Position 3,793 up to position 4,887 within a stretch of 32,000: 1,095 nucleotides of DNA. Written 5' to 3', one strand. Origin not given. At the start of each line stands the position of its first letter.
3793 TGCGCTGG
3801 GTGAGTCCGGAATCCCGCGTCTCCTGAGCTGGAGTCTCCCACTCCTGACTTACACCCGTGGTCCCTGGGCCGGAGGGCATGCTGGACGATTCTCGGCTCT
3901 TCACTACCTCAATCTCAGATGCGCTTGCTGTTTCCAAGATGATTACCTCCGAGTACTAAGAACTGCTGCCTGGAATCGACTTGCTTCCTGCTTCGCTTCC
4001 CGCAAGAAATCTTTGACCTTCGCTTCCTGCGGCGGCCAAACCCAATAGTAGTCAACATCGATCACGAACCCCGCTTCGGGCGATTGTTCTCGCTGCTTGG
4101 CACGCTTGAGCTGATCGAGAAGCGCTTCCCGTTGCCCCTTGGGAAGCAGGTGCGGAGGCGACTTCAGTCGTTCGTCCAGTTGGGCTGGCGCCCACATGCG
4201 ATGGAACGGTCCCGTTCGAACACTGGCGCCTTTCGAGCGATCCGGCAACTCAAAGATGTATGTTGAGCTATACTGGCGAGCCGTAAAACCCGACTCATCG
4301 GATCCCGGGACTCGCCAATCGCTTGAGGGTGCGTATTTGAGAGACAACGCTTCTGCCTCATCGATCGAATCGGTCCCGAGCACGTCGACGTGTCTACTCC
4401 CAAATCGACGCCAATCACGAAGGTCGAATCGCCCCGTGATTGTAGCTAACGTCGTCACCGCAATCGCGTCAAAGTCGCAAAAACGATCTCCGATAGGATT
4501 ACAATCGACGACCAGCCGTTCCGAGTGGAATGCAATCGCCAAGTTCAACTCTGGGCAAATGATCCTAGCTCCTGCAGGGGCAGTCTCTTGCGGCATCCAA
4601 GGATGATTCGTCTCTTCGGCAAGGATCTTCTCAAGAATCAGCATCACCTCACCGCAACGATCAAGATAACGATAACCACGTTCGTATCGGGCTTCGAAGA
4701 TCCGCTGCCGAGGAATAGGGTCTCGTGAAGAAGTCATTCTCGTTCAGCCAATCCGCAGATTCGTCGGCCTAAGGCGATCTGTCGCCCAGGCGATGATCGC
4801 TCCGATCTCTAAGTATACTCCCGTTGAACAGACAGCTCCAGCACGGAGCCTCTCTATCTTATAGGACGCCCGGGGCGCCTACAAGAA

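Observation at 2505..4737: Compact low-GC three-gene operon of uncharacterised proteins: candidate undescribed defence or toxin-type system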

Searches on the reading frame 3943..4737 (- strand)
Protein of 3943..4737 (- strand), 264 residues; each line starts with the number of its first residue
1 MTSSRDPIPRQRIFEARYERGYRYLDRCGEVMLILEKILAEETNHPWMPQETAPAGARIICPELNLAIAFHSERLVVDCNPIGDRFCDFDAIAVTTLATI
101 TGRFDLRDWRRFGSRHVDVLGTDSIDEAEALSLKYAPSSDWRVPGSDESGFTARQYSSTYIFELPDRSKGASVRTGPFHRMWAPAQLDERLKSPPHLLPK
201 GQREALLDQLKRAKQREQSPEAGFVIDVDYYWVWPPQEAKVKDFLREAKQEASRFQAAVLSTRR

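Call 3: search_protein_families(library=pfam, proteins=[window:3943-4737:-], max_evalue=1)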
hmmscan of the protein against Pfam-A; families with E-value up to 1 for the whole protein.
window:3943-4737:- (264 aa): 0 families

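Call 4: search_protein_families(library=padloc, proteins=[window:3943-4737:-], max_evalue=1)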
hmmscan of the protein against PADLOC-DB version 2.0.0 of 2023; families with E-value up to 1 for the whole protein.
window:3943-4737:- (264 aa): 0 families

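Call 5: search_protein_families(library=ncbifam, proteins=[window:3943-4737:-], max_evalue=1)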
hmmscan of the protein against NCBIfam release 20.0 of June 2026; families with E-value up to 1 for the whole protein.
window:3943-4737:- (264 aa): 0 families

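Call 7: find_homologous_proteins(query=window:3943-4737:-)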
Query window:3943-4737:- (264 aa): 116 proteins with E <= 0.001 among 1063 candidates.
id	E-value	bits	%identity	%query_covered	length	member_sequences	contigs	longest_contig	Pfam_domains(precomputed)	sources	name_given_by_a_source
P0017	1.1e-154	531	100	88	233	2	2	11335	-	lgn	-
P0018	3.7e-112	392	64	100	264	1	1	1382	-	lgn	-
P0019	1.5e-105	370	61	100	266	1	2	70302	-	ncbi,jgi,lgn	-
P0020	3.9e-89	317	55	96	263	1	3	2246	-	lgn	-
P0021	3.3e-87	310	54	100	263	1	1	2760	-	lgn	-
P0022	9.1e-87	309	55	99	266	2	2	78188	-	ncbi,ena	-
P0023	1.3e-86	308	53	100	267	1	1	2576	-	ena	-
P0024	2.5e-84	301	52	99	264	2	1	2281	-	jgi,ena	-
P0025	2.0e-82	295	50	100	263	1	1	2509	-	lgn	-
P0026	4.2e-81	290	51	99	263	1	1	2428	-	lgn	-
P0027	6.7e-81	290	49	99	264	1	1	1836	-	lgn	-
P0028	9.3e-81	289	51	100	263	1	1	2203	-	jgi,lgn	jgi:hypothetical protein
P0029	1.7e-79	285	50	97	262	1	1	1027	-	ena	-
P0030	3.6e-79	284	51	96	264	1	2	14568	-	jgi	-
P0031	4.5e-79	284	49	98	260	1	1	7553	-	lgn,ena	-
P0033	8.5e-79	283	50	97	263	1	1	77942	-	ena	-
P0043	2.4e-75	271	52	94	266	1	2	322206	-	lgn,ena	-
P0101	1.2e-57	213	49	85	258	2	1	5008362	-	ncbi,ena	-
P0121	5.6e-51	191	42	96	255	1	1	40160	-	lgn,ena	-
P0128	3.2e-15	74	26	92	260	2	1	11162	-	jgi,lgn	jgi:hypothetical protein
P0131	3.6e-8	51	29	91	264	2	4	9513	-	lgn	-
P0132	1.3e-7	49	29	92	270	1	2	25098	-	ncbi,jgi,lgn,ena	-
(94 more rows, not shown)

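Call 10: find_encoding_contigs(protein=P0022, flank=6000, max_places=2)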
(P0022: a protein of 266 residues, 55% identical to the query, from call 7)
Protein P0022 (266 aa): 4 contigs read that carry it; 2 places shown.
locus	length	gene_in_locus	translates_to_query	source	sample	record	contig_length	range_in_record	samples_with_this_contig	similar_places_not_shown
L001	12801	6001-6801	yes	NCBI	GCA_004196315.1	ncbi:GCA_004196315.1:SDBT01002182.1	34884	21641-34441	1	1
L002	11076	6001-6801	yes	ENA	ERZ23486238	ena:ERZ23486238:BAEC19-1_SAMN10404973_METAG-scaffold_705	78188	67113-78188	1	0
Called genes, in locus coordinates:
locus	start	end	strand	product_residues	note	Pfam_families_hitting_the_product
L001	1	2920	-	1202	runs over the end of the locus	-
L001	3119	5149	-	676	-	PF02310:B12-binding, PF04055:Radical_SAM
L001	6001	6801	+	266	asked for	-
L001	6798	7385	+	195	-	-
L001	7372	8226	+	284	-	-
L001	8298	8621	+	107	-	-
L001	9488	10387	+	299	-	-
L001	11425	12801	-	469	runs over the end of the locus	PF00884:Sulfatase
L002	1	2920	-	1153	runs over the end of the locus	-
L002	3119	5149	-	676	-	PF02310:B12-binding, PF04055:Radical_SAM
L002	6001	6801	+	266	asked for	-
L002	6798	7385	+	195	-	-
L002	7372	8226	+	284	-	-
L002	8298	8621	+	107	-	-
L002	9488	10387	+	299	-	-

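Call 11: find_encoding_contigs(protein=P0101, flank=6000, max_places=2)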
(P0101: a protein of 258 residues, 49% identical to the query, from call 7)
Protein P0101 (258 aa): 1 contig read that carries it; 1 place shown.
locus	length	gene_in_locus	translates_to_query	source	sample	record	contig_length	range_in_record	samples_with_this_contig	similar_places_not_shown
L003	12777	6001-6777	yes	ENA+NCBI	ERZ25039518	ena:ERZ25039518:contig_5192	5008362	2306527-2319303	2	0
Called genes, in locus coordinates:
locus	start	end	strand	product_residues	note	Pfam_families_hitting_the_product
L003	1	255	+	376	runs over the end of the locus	PF06074:Portal_Mu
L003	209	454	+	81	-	-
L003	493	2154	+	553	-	-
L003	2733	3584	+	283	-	-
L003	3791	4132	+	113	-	-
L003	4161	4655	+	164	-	-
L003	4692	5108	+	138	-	-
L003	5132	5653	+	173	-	-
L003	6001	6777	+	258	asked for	-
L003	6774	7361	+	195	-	-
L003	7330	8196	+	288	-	-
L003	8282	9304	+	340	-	-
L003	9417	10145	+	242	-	-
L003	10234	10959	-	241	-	PF01381:HTH_3, PF12844:HTH_19 (faint)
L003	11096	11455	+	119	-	-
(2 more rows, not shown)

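Call 12: find_encoding_contigs(protein=P0043, flank=6000, max_places=2)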
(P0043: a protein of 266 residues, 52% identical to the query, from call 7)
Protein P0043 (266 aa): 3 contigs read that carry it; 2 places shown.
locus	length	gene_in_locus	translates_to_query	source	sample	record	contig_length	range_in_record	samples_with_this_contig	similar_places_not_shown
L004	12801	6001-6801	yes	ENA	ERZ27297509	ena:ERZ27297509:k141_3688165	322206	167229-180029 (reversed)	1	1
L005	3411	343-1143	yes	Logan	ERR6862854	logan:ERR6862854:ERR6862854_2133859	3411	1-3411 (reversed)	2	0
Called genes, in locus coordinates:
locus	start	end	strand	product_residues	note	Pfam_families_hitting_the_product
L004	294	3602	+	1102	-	PF14683:CBM-like, PF01074:Glyco_hydro_38N, PF17677:Glyco_hydro38C2 (weak)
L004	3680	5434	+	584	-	PF00474:SSF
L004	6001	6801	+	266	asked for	-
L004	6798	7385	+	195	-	-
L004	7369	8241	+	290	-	-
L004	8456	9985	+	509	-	PF13541:ChlI, PF05362:Lon_C (weak), PF00493:MCM (faint), PF01078:Mg_chelatase, PF07728:AAA_5 (weak), PF13335:Mg_chelatase_C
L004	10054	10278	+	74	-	-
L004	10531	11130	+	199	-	PF24838:8xMP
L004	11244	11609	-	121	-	PF02561:FliS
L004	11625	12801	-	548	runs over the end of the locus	PF02465:FliD_N, PF07195:FliD_C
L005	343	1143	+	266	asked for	-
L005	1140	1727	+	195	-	-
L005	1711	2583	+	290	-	-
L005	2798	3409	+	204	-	?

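Call 18: search_solved_structures(query=A3, max_evalue=10)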
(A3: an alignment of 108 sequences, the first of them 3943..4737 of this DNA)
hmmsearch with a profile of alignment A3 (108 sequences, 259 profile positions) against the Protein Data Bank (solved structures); distinct sequences matched with E-value up to 10: 2.
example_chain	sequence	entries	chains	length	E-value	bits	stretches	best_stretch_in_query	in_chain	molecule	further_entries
6roc_A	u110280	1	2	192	0.5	13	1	121-243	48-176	Putative surface protein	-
2xok_G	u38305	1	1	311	0.73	12.4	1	79-158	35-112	ATP SYNTHASE SUBUNIT GAMMA, MITOCHONDRIAL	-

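Call 27: predict_structure(alignment_id=A3)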
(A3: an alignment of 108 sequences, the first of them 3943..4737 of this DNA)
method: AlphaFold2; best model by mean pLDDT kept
length: 264 residues; sequences in the alignment: 108
mean_pLDDT: 94.2   pTM: 0.90
mean pLDDT of the five models: 94.2, 93.7, 93.5, 91.1, 90.2
residues with pLDDT >= 90: 231; 70-90: 26; 50-70: 5; < 50: 2
segments of 3 or more residues with pLDDT < 50: none
pLDDT, mean of each block of 10 residues (from residue 1): 78 97 83 98 98 94 98 97 95 98 95 98 97 91 83 95 98 98 95 94 96 93 98 97 98 97 75
secondary structure, 60 per line:
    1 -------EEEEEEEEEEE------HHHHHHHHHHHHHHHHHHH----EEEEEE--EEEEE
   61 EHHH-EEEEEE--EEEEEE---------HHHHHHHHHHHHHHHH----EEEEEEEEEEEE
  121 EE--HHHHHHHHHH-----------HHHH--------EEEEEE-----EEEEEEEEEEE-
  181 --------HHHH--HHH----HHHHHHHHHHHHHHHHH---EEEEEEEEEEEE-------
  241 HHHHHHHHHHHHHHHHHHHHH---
elements in order: E8-18 H25-43 E48-53 E56-61 E66-71 E74-79 H89-104 E109-122 H125-134 H146-149 E158-163 E169-179 H189-192 H202-218 E222-233 H241-261

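Call 33: fold_search(model_id=the predicted structure, library=pdb)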
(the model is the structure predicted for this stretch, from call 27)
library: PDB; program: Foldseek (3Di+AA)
matches with E <= 10: 600; with E <= 0.001: 7
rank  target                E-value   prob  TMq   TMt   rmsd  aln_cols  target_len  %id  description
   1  6bm7_E                7.7e-05  1.00  0.32  0.29  19.3       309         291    8  Crystal structure of Trypanosoma brucei AdoMetDC/prozyme heterodimer in complex with pyrimidineamine inhibitor UTSAM56 (released 2018-01-03)
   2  5tvf_E                9.2e-05  1.00  0.32  0.30  19.1       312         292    7  Crystal structure of Trypanosoma brucei AdoMetDC/prozyme heterodimer in complex with inhibitor CGP 40215 (released 2017-01-11)
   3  5tvf_F                2.3e-04  0.99  0.32  0.30  18.9       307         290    7  Crystal structure of Trypanosoma brucei AdoMetDC/prozyme heterodimer in complex with inhibitor CGP 40215 (released 2017-01-11)
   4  6bm7_F                3.3e-04  0.99  0.33  0.30  17.6       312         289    9  Crystal structure of Trypanosoma brucei AdoMetDC/prozyme heterodimer in complex with pyrimidineamine inhibitor UTSAM56 (released 2018-01-03)
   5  5tvm_E                3.3e-04  0.99  0.32  0.29  18.7       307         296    7  Crystal structure of Trypanosoma brucei AdoMetDC/prozyme heterodimer (released 2017-01-11)
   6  5tvm_F                3.8e-04  0.99  0.31  0.28  19.4       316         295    7  Crystal structure of Trypanosoma brucei AdoMetDC/prozyme heterodimer (released 2017-01-11)
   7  4cwc_A                4.0e-04  0.98  0.29  0.29  10.8       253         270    7  Structure of Rolling Circle Replication Initiator Protein (RepDE) from Staphylococcus aureus (released 2015-04-15)
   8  1msv_A                4.2e-03  0.91  0.32  0.27  18.6       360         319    9  The S68A S-adenosylmethionine decarboxylase proenzyme processing mutant. (released 2003-03-11)
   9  1jl0_A                7.1e-03  0.91  0.32  0.28  14.6       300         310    8  Structure of a Human S-Adenosylmethionine Decarboxylase Self-processing Ester Intermediate and Mechanism of Putrescine (released 2001-08-22)
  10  7z0o_H                8.0e-03  0.91  0.28  0.39  10.7       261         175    9  Structure of transcription factor UAF in complex with TBP and 35S rRNA promoter DNA (released 2022-04-27)
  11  1msv_B                8.0e-03  0.90  0.32  0.27  14.3       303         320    8  The S68A S-adenosylmethionine decarboxylase proenzyme processing mutant. (released 2003-03-11)
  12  4xrt_A                1.2e-02  0.14  0.17  0.16  18.7       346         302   12  Crystal structure of the di-domain ARO/CYC StfQ from the steffimycin biosynthetic pathway (released 2015-12-02)
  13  1jl0_B                1.3e-02  0.89  0.33  0.29  14.6       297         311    8  Structure of a Human S-Adenosylmethionine Decarboxylase Self-processing Ester Intermediate and Mechanism of Putrescine (released 2001-08-22)
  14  1qn3_A                1.7e-02  0.87  0.30  0.38   9.5       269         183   12  Crystal structure of the C(-25) Adenovirus major late promoter TATA box variant bound to wild-type TBP (Arabidopsis th (released 2000-02-06)
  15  1vok_A                2.1e-02  0.75  0.26  0.33  10.0       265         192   10  ARABIDOPSIS THALIANA TBP (DIMER) (released 1996-11-08)
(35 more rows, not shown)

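Call 36: search_protein_families(library=ncbifam, alignment_id=A3, max_evalue=10)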
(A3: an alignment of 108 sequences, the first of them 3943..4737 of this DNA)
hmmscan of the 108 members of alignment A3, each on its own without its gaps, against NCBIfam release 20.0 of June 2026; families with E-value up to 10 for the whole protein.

A. member 1, window:3943-4737:- (264 aa): 0 families

B. families by the number of members that match (of 108 scanned): 12 families
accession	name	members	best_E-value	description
NF052264.1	retropep_RloA3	1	0.0033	retropepsin-like aspartic peptidase RloA3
NF041884.1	selenate_YnfF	1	0.042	selenate/tellurate reductase subunit YnfF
NF045804.1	MethMoxRegMmoB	1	0.052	methane monooxygenase regulator MmoB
TIGR00629.1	uvde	1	0.07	UV DNA damage repair endonuclease UvsE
TIGR00448.1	rpoE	1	0.077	DNA-directed RNA polymerase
NF005817.0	PRK07683.1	1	0.097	aminotransferase A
NF006534.0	PRK09014.1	1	0.12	transcription/translation regulatory transformer protein RfaH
TIGR04016.1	WcaB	1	0.13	colanic acid biosynthesis acetyltransferase WcaB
NF008213.0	PRK10976.1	1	0.15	sugar/pyridoxal phosphate phosphatase YigL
NF007834.0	PRK10546.1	1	0.17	pyrimidine (deoxy)nucleoside triphosphate diphosphatase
TIGR00124.1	cit_ly_ligase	1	0.2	[citrate (pro-3S)-lyase] ligase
NF010048.1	PRK13524.1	1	0.31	FepA family TonB-dependent siderophore receptor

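Call 37: find_related_loci(query=A3, collection=genome_contigs, flank=10000)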
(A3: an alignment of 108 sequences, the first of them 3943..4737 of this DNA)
Query A3 (264 aa) in genome_contigs; peptide patterns used: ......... (x = any residue, [..] = any of these).
45 stretches matched a pattern; 36 encode a relative of the query (tblastn E <= 1e-3); 36 distinct loci.
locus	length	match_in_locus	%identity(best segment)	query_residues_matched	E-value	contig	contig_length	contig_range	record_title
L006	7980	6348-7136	61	1-263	5e-111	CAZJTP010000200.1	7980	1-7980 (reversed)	MAG TPA_asm: uncultured Phycisphaeraceae bacterium isolate binchicken_co116_291 genome assembly, contig: NODE_10670_leng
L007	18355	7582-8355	48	1-260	1e-76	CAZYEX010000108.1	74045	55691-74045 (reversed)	MAG TPA_asm: uncultured Phycisphaera sp. isolate binchicken_co165_75 genome assembly, contig: k141_2021333, whole genome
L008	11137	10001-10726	49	11-255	6e-75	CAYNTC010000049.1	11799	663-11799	MAG TPA_asm: uncultured Pirellulales bacterium isolate binchicken_co34_499 genome assembly, contig: NODE_9403_length_117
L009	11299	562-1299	47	10-258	1e-72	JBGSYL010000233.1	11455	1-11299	MAG: Phycisphaeraceae bacterium isolate JTS-RE9 k141_10587557, whole genome shotgun sequence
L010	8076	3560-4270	49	11-250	7e-70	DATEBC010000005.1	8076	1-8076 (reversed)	MAG TPA_asm: Sedimentisphaerales bacterium isolate SMAG_U8234 k141_251201, whole genome shotgun sequence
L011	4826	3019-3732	47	11-251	5e-66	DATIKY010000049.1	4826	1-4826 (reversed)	MAG TPA_asm: Sedimentisphaerales bacterium isolate SMAG_U15730 k141_1232, whole genome shotgun sequence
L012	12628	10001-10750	46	11-264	5e-63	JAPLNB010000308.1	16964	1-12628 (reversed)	MAG: Planctomycetota bacterium isolate LacPavin_0920_SED5_MAG_61_14 LacPavin_0920_SED5_scaffold_135270, whole genome sho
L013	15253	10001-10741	45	11-260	5e-63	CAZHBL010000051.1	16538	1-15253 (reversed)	MAG TPA_asm: uncultured Pirellulales bacterium isolate SRP185410_co2_165 genome assembly, contig: NODE_4291_length_16538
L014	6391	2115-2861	42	10-261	2e-61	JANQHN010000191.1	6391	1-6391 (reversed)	MAG: Phycisphaerae bacterium isolate PL23b_bin.97 k99_347977, whole genome shotgun sequence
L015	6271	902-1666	42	6-264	3e-61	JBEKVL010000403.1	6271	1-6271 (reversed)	MAG: Tepidisphaeraceae bacterium isolate SPRUCE 603 SPRUCE_603_403, whole genome shotgun sequence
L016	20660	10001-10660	49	11-235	9e-59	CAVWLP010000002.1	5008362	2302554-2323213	MAG: uncultured Phycisphaerales bacterium isolate MFD04434.bin.2.6 genome assembly, contig: contig_5192, whole genome sh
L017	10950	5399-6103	41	11-248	2e-55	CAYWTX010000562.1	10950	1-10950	MAG TPA_asm: uncultured Planctomycetaceae bacterium isolate binchicken_co255_29 genome assembly, contig: k141_4427047, w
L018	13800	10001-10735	40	11-259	4e-53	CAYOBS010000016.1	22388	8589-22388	MAG TPA_asm: uncultured Planctomycetaceae bacterium isolate binchicken_co91_493 genome assembly, contig: NODE_2473_lengt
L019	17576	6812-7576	39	1-259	9e-51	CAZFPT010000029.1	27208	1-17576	MAG TPA_asm: uncultured Planctomycetaceae bacterium isolate SRP332253_co1_280 genome assembly, contig: NODE_2607_length_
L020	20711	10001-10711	38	11-255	3e-46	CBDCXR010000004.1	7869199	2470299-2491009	MAG: Planctomycetota bacterium isolate 4b603351-8a71-4708-9f49-a82285727c68 genome assembly, contig: contig_4, whole gen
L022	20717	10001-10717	25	4-248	6e-25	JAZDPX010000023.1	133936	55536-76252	MAG: Candidatus Omnitrophota bacterium isolate MEGAHIT-group-0.9 k141_5727445, whole genome shotgun sequence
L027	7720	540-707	43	18-77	3e-10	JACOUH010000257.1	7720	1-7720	MAG: Planctomycetota bacterium isolate NC_groundwater_65_Pr7_S-0.65um_66_14 FFV18_Sp65_scaffold_350497, whole genome sho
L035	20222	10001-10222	34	14-93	2e-8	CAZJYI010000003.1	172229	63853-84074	MAG TPA_asm: uncultured Victivallales bacterium isolate binchicken_co97_160 genome assembly, contig: NODE_134_length_172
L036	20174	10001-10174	34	14-77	3e-8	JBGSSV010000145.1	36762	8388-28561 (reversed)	MAG: Chthoniobacterales bacterium isolate JTS-AC390 k141_4193255, whole genome shotgun sequence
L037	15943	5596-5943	30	17-136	1e-7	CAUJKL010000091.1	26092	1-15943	MAG: Planctomycetota bacterium isolate KLAP164 genome assembly, contig: KLAP164_2679, whole genome shotgun sequence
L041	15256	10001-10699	24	9-254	1e-5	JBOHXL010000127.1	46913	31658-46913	MAG: Chthoniobacterales bacterium isolate TC-S_metabat2.bin.113_sub k127_4986507, whole genome shotgun sequence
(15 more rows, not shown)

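Call 38: find_related_loci(query=A3, collection=viral_contigs, flank=10000)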
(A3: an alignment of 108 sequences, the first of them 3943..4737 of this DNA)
Query A3 (264 aa) in viral_contigs; peptide patterns used: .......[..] (x = any residue, [..] = any of these).
1 stretches matched a pattern; 1 encode a relative of the query (tblastn E <= 1e-3); 1 distinct loci.
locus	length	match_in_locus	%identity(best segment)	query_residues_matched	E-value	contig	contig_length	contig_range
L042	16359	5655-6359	43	9-248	8e-52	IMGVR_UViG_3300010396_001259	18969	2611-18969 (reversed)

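Call 48: search_protein_families(library=pfam, proteins=[L035:11171-12214:+, L036:11180-12229:+, L041:11213-12274:+, L035:10702-11190:+, L036:10708-11190:+, L041:10714-11271:+, L022:10768-11355:+, L027:1301-1954:+, L037:6348-6980:+, L022:8712-9920:+], max_evalue=0.1)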
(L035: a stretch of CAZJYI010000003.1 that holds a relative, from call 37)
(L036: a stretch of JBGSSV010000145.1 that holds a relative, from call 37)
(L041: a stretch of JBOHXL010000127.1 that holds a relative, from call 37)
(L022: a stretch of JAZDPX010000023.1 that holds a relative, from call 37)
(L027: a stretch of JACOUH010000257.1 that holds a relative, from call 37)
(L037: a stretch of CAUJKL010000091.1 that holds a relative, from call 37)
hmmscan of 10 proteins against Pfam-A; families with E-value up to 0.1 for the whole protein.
L035:11171-12214:+ (347 aa): 2 families
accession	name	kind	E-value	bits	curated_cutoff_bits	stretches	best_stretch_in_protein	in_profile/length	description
PF00753.33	Lactamase_B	-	0.00062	20.2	22.7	1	22-114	13-103/196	Metallo-beta-lactamase superfamily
PF12706.13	Lactamase_B_2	-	0.015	15.3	27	0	47-77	26-57/200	Beta-lactamase superfamily domain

L036:11180-12229:+ (349 aa): 2 families
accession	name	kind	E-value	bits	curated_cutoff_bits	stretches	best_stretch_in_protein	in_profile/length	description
PF00753.33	Lactamase_B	-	5.5e-05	23.6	22.7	1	34-80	26-76/196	Metallo-beta-lactamase superfamily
PF12706.13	Lactamase_B_2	-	0.013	15.5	27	1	42-73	25-55/200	Beta-lactamase superfamily domain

L041:11213-12274:+ (353 aa): 2 families
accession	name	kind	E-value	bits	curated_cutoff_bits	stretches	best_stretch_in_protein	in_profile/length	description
PF00753.33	Lactamase_B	-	0.0017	18.8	22.7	1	36-85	14-65/196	Metallo-beta-lactamase superfamily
PF12706.13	Lactamase_B_2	-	0.048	13.7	27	0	42-86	5-53/200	Beta-lactamase superfamily domain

L035:10702-11190:+ (162 aa): 0 families

L036:10708-11190:+ (160 aa): 0 families

L041:10714-11271:+ (185 aa): 0 families

L022:10768-11355:+ (195 aa): 1 family
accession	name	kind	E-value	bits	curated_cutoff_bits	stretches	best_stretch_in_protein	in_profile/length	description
PF08066.17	PMC2NT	-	0.022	15.8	23.3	1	65-92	58-85/91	PMC2NT (NUC016) domain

L027:1301-1954:+ (217 aa): 0 families

L037:6348-6980:+ (210 aa): 0 families

L022:8712-9920:+ (402 aa): 3 families
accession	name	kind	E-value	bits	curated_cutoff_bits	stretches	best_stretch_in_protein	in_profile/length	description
PF03235.19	GmrSD_N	-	5.5e-22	79.3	33.2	1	36-166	12-198/199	GmrSD restriction endonuclease, N-terminal domain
PF01844.29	HNH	-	3.8e-06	27.4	21.4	1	359-402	11-47/47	HNH endonuclease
PF14279.12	HNH_5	-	0.00025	21.4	27.5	1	367-402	11-46/56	HNH endonuclease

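Call 52: search_protein_families(library=pfam, alignment_id=A5, max_evalue=0.00001)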
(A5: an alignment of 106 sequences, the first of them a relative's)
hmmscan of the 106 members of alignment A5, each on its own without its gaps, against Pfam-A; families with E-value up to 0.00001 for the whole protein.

A. member 1, L001:5323-5724:- (133 aa): 0 families

B. families by the number of members that match (of 106 scanned): 100 families (the first 25 are shown)
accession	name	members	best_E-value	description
PF09899.14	DUF2126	2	0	Putative amidoligase enzyme (DUF2126)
PF13472.12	Lipase_GDSL_2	2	7.8e-09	GDSL-like Lipase/Acylhydrolase family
PF17963.7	Big_9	1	1.5e-145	Bacterial Ig domain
PF13651.11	EcoRI_methylase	1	1.1e-127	Adenine-specific methyltransferase EcoRI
PF09826.15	Beta_propel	1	2.3e-124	Beta propeller domain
PF07394.17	DUF1501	1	1.1e-100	Protein of unknown function (DUF1501)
PF01078.27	Mg_chelatase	1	5.8e-95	Magnesium chelatase, subunit ChlI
PF02781.21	G6PD_C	1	2.8e-91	Glucose-6-phosphate dehydrogenase, C-terminal domain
PF17892.7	Cadherin_5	1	4.8e-84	Cadherin-like domain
PF01139.22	RtcB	1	2.2e-83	tRNA-splicing ligase RtcB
PF17803.7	Cadherin_4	1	2.8e-83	Bacterial cadherin-like domain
PF14257.11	DUF4349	1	1.2e-74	Domain of unknown function (DUF4349)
PF00932.25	LTD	1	1.1e-68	Lamin Tail Domain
PF13374.12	TPR_10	1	3.2e-63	Tetratricopeptide repeat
PF13424.12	TPR_12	1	4.4e-63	Tetratricopeptide repeat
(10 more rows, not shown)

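Call 53: search_protein_families(library=padloc, alignment_id=A5, max_evalue=0.00001)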
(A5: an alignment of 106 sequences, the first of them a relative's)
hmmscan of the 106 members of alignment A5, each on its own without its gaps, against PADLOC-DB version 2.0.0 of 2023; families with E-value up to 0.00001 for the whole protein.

A. member 1, L001:5323-5724:- (133 aa): 0 families

B. families by the number of members that match (of 106 scanned): 61 families (the first 25 are shown)
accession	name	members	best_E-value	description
PDLC04790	PDC-S01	1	2.4e-106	-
PDLC03297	MTase_II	1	1.4e-104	Type II methyltransferase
PDLC03418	REase_II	1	3.7e-79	Type II restriction enzyme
PDLC04042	PD-T4-6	1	4.1e-76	-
PDLC04053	PD-T4-6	1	2.5e-73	-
PDLC04060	PD-T4-6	1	1.1e-68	-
PDLC04061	PD-T4-6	1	5.5e-67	-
PDLC04043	PD-T4-6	1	1.8e-66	-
PDLC04041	PD-T4-6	1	1.8e-65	-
PDLC04138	mad6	1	2.7e-65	mads_6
PDLC04054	PD-T4-6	1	1.2e-64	-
PDLC04047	PD-T4-6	1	1.1e-61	-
PDLC04039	PD-T4-6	1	7.9e-61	-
PDLC04057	PD-T4-6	1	3.6e-58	-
PDLC04052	PD-T4-6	1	1.1e-57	-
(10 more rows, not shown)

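Call 58: search_dna_similar(query=window:3943-4737:-, collection=phages, mode=protein, max_evalue=0.001)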
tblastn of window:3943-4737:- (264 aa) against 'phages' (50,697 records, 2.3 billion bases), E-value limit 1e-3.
No match.
